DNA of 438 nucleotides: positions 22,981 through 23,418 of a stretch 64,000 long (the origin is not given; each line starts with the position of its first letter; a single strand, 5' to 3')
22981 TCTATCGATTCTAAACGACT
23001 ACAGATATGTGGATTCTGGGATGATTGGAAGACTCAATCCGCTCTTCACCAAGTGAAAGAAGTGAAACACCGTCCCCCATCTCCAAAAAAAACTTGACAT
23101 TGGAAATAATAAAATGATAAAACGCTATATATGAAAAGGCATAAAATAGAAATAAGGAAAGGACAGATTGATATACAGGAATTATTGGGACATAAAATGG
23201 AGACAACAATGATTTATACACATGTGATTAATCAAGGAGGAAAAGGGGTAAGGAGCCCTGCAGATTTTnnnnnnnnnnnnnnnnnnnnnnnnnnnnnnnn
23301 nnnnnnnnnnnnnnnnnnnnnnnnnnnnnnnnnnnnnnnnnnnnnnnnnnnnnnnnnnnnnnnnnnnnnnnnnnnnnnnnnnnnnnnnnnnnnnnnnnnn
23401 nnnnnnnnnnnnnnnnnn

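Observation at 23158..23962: Decayed integron: intI 3' remnant, a hairpin, and one gene cassette ending in a textbook attC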

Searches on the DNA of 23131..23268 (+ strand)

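Call 30: search_with_rna_model(model_id=R1, sources=[L001, L003, L004, L005, L006, L007, L008, L009, L010, L011, L012, L013, L014, L015, L016, L017, L018, L019, L020, L021, L022, L023, L024, L025, L026, L027, L028, L029, L030, L031, L032, L033, L034, L035, L036, L037, L038, L039, L040, L041, L042, L043, L044, L045, L046, L047, L048, L049, L050, L051, L052, L053, L054, L055, L056, L057, L058, L059, L060, L061, L062, L063, L064, L065, L066, L067, L068, L069, L070, L071, L072, L073, L074, L075, L076, L077, L078, L079, L080, L081, L082, L083, L084], max_evalue=0.01)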
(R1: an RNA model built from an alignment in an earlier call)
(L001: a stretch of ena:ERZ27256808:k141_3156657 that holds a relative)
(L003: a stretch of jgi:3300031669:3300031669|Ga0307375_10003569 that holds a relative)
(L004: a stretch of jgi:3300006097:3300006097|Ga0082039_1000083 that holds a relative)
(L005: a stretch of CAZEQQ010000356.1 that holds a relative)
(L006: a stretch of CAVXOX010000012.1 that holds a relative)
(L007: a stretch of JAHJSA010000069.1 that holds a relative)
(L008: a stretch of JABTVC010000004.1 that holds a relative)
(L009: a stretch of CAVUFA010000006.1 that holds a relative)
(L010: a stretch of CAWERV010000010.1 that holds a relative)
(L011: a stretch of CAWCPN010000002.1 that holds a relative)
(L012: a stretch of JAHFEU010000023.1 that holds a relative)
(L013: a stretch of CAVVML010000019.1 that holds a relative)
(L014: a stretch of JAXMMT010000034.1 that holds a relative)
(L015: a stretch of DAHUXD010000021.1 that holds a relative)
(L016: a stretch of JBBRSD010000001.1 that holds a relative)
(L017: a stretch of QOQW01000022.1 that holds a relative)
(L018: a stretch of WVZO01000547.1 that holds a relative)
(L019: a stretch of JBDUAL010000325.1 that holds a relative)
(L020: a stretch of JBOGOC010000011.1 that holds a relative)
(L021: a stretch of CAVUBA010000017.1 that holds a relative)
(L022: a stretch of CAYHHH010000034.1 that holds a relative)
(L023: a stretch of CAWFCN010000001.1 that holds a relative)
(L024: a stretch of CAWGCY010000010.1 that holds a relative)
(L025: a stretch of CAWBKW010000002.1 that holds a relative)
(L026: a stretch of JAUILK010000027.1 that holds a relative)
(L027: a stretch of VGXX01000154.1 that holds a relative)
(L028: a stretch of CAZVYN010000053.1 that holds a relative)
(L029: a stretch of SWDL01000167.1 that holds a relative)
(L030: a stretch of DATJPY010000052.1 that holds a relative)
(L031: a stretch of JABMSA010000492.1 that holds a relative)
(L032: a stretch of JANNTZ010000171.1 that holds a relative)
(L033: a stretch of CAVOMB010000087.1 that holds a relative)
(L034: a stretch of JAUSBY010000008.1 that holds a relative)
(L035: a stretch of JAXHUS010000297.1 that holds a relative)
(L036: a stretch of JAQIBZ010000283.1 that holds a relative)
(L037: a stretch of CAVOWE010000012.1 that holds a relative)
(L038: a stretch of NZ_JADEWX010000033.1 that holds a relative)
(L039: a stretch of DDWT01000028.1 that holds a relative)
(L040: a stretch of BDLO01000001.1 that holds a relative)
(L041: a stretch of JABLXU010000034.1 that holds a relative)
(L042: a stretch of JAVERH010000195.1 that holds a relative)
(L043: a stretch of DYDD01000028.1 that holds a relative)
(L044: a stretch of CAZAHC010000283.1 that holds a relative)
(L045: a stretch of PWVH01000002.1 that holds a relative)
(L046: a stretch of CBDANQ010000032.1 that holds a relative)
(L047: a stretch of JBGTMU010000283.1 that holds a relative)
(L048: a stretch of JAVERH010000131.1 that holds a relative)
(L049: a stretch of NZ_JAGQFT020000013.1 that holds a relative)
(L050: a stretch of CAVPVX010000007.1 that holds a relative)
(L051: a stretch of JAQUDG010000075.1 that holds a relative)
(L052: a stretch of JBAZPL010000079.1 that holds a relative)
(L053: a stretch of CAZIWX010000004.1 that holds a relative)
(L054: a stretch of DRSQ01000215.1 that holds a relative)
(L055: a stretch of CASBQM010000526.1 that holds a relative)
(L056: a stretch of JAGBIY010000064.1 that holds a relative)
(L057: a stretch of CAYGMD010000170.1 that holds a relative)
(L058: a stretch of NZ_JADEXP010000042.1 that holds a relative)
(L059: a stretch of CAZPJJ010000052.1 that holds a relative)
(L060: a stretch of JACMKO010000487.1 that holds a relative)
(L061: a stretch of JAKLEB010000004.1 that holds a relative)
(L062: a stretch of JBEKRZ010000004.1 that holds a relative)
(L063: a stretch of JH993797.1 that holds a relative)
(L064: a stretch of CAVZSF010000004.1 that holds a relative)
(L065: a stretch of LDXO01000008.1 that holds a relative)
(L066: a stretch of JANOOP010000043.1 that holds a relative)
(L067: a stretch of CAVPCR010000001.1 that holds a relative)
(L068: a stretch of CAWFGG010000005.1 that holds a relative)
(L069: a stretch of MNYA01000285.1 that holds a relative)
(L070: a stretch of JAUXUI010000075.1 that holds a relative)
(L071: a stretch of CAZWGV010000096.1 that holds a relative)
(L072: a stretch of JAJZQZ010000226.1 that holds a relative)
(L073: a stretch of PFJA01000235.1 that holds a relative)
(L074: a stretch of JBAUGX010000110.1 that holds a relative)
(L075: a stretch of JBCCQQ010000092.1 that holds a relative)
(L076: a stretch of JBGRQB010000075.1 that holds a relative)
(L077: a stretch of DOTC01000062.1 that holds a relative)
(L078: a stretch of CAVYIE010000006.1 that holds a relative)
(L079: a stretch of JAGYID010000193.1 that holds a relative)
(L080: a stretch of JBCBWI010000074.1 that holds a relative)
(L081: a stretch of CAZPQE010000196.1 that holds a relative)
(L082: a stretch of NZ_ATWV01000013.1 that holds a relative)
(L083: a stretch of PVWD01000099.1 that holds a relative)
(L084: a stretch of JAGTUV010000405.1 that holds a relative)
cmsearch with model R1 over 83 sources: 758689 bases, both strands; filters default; matches with E-value up to 0.01: 162.
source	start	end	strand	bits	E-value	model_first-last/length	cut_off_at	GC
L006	10763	10838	+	74.5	1.1e-14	1-75/75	no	0.7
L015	6032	6107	+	74.5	1.1e-14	1-75/75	no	0.7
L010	6659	6734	+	74.1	1.4e-14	1-75/75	no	0.67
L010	10060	10135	+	74.1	1.4e-14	1-75/75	no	0.67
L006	10213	10288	+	73.8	1.7e-14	1-75/75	no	0.71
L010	7013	7088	+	73.3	2.1e-14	1-75/75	no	0.68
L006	11992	12067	+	73.1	2.4e-14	1-75/75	no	0.7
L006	6895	6970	+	72.9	2.7e-14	1-75/75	no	0.72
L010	7312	7387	+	72.5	3.4e-14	1-75/75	no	0.72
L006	8652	8727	+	72.5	3.4e-14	1-75/75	no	0.7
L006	11051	11126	+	72.4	3.6e-14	1-75/75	no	0.7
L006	7876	7951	+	71.6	5.4e-14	1-75/75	no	0.71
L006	9519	9594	+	70.9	8e-14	1-75/75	no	0.7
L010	10660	10735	+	70.8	8.5e-14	1-75/75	no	0.72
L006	8169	8244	+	70.5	1e-13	1-75/75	no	0.68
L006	7238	7313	+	70.3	1.1e-13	1-75/75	no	0.72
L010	9001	9076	+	70.1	1.2e-13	1-75/75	no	0.68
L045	2183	2271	+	69.9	1.4e-13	1-75/75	no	0.63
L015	6719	6794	+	69.2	2.1e-13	1-75/75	no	0.67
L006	9003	9078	+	69.1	2.2e-13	1-75/75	no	0.67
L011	9254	9329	+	67.8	4.4e-13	1-75/75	no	0.74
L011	11465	11540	+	67.7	4.7e-13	1-75/75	no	0.71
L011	7388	7463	+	66.9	7.1e-13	1-75/75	no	0.74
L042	3236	3324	+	66.3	9.9e-13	1-75/75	no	0.64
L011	8059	8134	+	66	1.2e-12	1-75/75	no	0.75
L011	6989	7064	+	66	1.2e-12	1-75/75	no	0.74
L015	5509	5584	+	65.8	1.3e-12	1-75/75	no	0.68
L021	9729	9818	+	65.8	1.3e-12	1-75/75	no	0.62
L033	7534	7623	+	65.6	1.5e-12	1-75/75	no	0.61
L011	10907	10982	+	65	2.1e-12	1-75/75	no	0.75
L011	11947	12022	+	64.9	2.1e-12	1-75/75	no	0.75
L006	11552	11622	+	64.8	2.3e-12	1-75/75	no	0.72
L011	8739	8814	+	64.5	2.7e-12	1-75/75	no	0.76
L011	10104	10179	+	63.6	4.4e-12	1-75/75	no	0.74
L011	10470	10545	+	63.2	5.7e-12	1-75/75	no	0.74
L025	11375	11461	+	61.9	1.1e-11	1-75/75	no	0.57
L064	6804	6890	+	61.4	1.5e-11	1-75/75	no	0.68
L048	5477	5564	+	61.1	1.8e-11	1-75/75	no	0.58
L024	7172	7231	+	60.8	2e-11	1-75/75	no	0.62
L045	5012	5103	+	60.8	2.1e-11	1-75/75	no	0.68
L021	7928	8014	+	60.8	2.1e-11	1-75/75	no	0.63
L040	7756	7842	+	60.4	2.6e-11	1-75/75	no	0.6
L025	10828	10916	+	60.3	2.7e-11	1-75/75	no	0.64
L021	10369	10458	+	59.1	5.2e-11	1-75/75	no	0.67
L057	8571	8660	+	59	5.6e-11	1-75/75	no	0.69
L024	10413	10472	+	58.5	7.3e-11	1-75/75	no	0.62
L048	4335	4421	+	58.2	8.7e-11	1-75/75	no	0.6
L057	9398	9469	+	57.4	1.3e-10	1-75/75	no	0.69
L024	9853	9912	+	56.7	2e-10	1-75/75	no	0.6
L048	5020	5106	+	56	2.9e-10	1-75/75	no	0.61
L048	6228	6312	+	56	2.9e-10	1-75/75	no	0.55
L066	2375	2434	+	55.7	3.4e-10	1-75/75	no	0.77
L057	7593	7689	+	55.5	3.9e-10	1-75/75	no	0.71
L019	2942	2999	+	55.1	4.9e-10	1-75/75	no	0.78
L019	3131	3245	+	53.3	1.3e-09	1-75/75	no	0.7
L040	11809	11897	+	52.4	2.1e-09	1-75/75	no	0.61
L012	10125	10187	+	52.4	2.1e-09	1-75/75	no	0.73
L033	7067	7156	+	52.2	2.3e-09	1-75/75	no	0.63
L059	6906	6968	+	51.6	3.3e-09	1-75/75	no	0.65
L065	7206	7281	+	51.5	3.4e-09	1-75/75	no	0.63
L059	9049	9108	+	51.1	4.3e-09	1-75/75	no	0.72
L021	7321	7411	+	51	4.4e-09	1-75/75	no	0.64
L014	8981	9066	+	48.8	1.5e-08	1-75/75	no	0.58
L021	11200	11285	+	48.8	1.5e-08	1-75/75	no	0.59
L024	11374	11433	+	48.6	1.7e-08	1-75/75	no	0.6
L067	8094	8153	+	48.1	2.2e-08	1-75/75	no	0.7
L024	9362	9421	+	47.9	2.5e-08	1-75/75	no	0.58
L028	6890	6949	+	47.8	2.6e-08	1-75/75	no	0.65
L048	3577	3660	+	47.5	3e-08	3-73/75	no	0.6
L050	7581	7670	+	46.5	5.3e-08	1-75/75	no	0.72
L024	8379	8438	+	45.9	7.5e-08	1-75/75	no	0.6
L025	7381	7468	+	45.4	9.7e-08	1-75/75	no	0.64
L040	7242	7340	+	45.3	1e-07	1-75/75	no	0.66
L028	7446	7512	+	45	1.2e-07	1-75/75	no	0.63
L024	8886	8945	+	45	1.2e-07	1-75/75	no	0.55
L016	7835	7919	+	44.8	1.4e-07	1-75/75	no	0.64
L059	8244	8347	+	44.3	1.8e-07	1-75/75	no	0.69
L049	4133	4244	-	43.9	2.2e-07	1-75/75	no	0.59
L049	3260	3319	-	43.8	2.3e-07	1-75/75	no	0.55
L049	4660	4719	-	43.6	2.7e-07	1-75/75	no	0.58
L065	9942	10035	+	43.5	2.7e-07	1-75/75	no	0.65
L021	11930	12016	+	43.4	3e-07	1-75/75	no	0.7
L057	6499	6596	+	43.1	3.5e-07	1-75/75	no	0.7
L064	7160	7260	+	43.1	3.5e-07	1-75/75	no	0.64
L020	6587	6681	+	42.5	4.9e-07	1-75/75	no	0.58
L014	8208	8290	+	42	6.4e-07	3-73/75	no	0.61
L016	7138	7220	+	41.8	7e-07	1-75/75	no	0.65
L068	6602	6709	+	41.5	8.3e-07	1-75/75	no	0.58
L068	7193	7300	+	41.5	8.3e-07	1-75/75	no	0.59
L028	9021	9098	+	41.5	8.4e-07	1-75/75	no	0.69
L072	5223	5286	+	41.3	9.2e-07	1-75/75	no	0.69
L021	6796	6881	+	40.5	1.5e-06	1-75/75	no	0.63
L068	6899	7002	+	40.4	1.5e-06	1-75/75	no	0.6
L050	8099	8202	+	40.3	1.6e-06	1-75/75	no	0.6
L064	12011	12101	+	40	1.9e-06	1-75/75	no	0.62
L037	1678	1764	+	39.9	2e-06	1-75/75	no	0.67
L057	5875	5947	+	39.8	2.2e-06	1-75/75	no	0.71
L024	10874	10953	+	39.6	2.3e-06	1-75/75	no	0.57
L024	11835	11914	+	39.6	2.3e-06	1-75/75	no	0.57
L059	7455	7586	+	39.5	2.6e-06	1-75/75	no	0.64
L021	8580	8668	+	39.3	2.8e-06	1-75/75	no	0.63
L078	11786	11875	+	39.2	2.9e-06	1-75/75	no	0.69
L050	9152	9211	+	39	3.2e-06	1-75/75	no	0.53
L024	7881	7959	+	39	3.3e-06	1-75/75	no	0.59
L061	11515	11618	+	38.8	3.6e-06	1-75/75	no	0.62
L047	7857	7921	+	38.7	3.9e-06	1-75/75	no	0.66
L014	9732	9830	+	38.5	4.3e-06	1-75/75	no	0.58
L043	8145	8241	+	38.1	5.5e-06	1-75/75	no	0.62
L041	7284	7355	+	37.6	7.2e-06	1-75/75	no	0.61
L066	1613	1705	+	36.9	1.1e-05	1-75/75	no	0.77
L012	8629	8709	+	36.6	1.2e-05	1-75/75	no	0.6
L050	6988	7074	+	36.4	1.4e-05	1-75/75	no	0.61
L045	6553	6633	+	36.4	1.4e-05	4-72/75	no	0.68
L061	8128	8225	+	34.9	3.1e-05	1-75/75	no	0.65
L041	6809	6922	+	34.9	3.1e-05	1-75/75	no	0.59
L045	5768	5860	+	34.6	3.7e-05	1-75/75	no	0.65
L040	11328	11389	+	34.6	3.8e-05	1-75/75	no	0.69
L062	7581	7641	+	34.2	4.6e-05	1-75/75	no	0.64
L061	8810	8910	+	34.2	4.7e-05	1-75/75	no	0.6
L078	6723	6813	+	33.8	5.7e-05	1-75/75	no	0.69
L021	9175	9237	+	33.8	5.8e-05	1-75/75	no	0.68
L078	11531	11599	+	33.4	7.1e-05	1-75/75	no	0.68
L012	6918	6978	+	33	8.8e-05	1-75/75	no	0.59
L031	3812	3875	+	32.9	9.5e-05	1-75/75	no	0.72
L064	11305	11406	+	32.8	9.7e-05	1-75/75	no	0.59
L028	7842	7941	+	32.6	0.00011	1-75/75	no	0.68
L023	7063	7152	+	32.6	0.00011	1-75/75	no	0.64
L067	11871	11933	+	32.4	0.00013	1-75/75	no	0.68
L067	9620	9716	+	32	0.00016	1-75/75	no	0.7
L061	10081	10179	+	31.9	0.00016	1-75/75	no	0.58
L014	7035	7133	+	31.7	0.00018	1-75/75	no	0.61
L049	2779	2839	-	31.6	0.0002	1-75/75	no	0.61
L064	10944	11029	+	31.4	0.00022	1-75/75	no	0.69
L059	10686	10749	+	31.1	0.00026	1-75/75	no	0.66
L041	8434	8493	+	30.9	0.00028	1-75/75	no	0.52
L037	3641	3730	+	30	0.00045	1-75/75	no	0.64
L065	8720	8796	+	30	0.00046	1-75/75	no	0.58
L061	10725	10825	+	30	0.00047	1-75/75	no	0.58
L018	6935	6996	+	29.6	0.00057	1-75/75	no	0.58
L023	10252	10344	+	29.6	0.00057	1-75/75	no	0.63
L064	10343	10443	+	29.2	0.00072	1-75/75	no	0.59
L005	2903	3092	+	28.9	0.00085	1-75/75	no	0.38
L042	2915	3019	+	28.3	0.0012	1-75/75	no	0.57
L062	6877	6936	+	28.2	0.0012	1-75/75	no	0.63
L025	7709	7793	+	27.5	0.0018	1-75/75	no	0.62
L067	7068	7166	+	27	0.0024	1-75/75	no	0.74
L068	7491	7592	+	27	0.0024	1-69/75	3'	0.6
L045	2866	2963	+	26.9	0.0025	1-75/75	no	0.64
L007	7133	7189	+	26.6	0.003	4-72/75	no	0.67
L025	10272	10356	+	26.3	0.0036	1-75/75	no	0.61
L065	8073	8143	+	26.1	0.0038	1-75/75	no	0.65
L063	4896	4976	-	25.8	0.0045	4-72/75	no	0.56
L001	15830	15897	+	25.7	0.0048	1-75/75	no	0.43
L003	14483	14550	+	25.7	0.0048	1-75/75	no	0.43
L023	10554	10642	+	25.7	0.0049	3-73/75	no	0.61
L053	7259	7391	+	25.4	0.0059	1-75/75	no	0.41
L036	2349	2396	-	25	0.0071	1-75/75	no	0.52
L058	972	1055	-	25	0.0071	1-75/75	no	0.51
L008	7443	7517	+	25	0.0072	1-75/75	no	0.55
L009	7200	7292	+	24.8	0.0079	1-75/75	no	0.63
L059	9049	9108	-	24.6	0.0088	1-75/75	no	0.72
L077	6989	7060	+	24.5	0.0092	1-75/75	no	0.58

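Call 57: search_with_rna_model(model_id=R1, sources=[L087, L090, L093, L097, L098, L099, L102, L103, L105, L106, L109, L110, L111, L114, L117, L119, L120, L121, L122, L124, L125, L126, L127, L130, L133, L139, L140, L141, L144, L145, L146, L151, L154, L155, L156, L158, L163, L164, L171, L172, L176, L179, L182, L183, L193, L194, L198, L200, L204, L206, L004, L005, L001], max_evalue=0.05)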
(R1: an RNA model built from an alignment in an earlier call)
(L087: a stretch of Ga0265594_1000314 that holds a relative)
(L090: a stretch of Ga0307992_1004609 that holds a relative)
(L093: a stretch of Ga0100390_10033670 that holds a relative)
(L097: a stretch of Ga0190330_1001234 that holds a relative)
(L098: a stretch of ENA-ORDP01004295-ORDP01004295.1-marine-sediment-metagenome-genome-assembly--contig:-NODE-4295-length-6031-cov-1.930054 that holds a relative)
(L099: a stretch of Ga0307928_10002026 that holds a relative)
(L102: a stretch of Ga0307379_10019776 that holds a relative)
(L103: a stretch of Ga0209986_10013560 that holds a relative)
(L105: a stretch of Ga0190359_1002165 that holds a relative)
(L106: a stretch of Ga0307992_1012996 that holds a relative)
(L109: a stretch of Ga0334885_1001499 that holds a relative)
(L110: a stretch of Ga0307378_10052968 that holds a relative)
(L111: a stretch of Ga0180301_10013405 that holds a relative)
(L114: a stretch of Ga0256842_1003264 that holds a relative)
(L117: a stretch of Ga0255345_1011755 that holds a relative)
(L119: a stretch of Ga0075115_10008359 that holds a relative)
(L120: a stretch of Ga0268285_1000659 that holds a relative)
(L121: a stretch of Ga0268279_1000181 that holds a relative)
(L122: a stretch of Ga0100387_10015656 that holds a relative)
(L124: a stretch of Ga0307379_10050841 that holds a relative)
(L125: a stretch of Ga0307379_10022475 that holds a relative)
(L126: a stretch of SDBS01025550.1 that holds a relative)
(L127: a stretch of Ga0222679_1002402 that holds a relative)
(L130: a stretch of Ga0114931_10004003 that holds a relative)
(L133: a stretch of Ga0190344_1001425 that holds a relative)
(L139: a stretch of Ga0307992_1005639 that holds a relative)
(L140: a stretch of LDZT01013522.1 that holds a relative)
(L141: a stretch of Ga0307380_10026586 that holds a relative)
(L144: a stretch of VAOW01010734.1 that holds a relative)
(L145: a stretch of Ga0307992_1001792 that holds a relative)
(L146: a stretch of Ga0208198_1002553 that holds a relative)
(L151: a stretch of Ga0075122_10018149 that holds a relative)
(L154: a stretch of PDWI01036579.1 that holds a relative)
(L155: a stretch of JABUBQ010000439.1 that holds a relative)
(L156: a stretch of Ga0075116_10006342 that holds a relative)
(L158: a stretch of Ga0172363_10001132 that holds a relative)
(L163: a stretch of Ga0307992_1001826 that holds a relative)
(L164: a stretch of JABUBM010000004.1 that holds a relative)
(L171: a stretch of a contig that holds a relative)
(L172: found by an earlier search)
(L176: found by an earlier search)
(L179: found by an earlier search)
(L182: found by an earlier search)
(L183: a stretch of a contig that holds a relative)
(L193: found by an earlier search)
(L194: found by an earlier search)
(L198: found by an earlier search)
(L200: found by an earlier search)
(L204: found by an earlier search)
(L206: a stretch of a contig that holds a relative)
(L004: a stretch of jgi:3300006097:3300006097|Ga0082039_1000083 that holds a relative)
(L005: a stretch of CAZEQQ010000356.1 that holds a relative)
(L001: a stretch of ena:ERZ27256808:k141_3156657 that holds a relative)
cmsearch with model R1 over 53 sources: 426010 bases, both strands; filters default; matches with E-value up to 0.05: 24.
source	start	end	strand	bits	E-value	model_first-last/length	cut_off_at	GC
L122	2086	2143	+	44.9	7.4e-08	1-75/75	no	0.67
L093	405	463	-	36.8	6.2e-06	1-75/75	no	0.56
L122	1332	1382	+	36.7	6.7e-06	1-75/75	no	0.55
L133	4180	4310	+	34.7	1.9e-05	1-75/75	no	0.61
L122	5013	5085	+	33.2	4.6e-05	1-75/75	no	0.63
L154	166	223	-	31.8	9.8e-05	1-75/75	no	0.57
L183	4893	4964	+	31.2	0.00013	1-75/75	no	0.58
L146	7438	7569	+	31.2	0.00014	1-75/75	no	0.38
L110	3199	3271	-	30.3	0.00022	1-75/75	no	0.56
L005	2903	3092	+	28.9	0.00048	1-75/75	no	0.38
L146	6735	6864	+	28.3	0.00066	1-75/75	no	0.62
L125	4172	4229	-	28.1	0.00074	1-75/75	no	0.6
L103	4184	4255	+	27.7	0.00091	1-75/75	no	0.6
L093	3162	3245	-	26.5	0.0018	4-72/75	no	0.5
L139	122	188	-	26.4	0.0018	3-73/75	no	0.43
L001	15830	15897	+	25.7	0.0027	1-75/75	no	0.43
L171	119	179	-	25.1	0.0039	1-75/75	no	0.54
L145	6746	6811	-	24.5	0.0053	4-72/75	no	0.52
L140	5447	5505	+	24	0.0069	1-75/75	no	0.56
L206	9522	9591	-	22.9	0.013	1-75/75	no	0.5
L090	3914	3979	+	22.6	0.015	1-75/75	no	0.62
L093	1539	1634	-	22.5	0.016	1-75/75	no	0.51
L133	3516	3599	+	21.2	0.033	1-75/75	no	0.58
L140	4556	4614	+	21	0.036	1-75/75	no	0.61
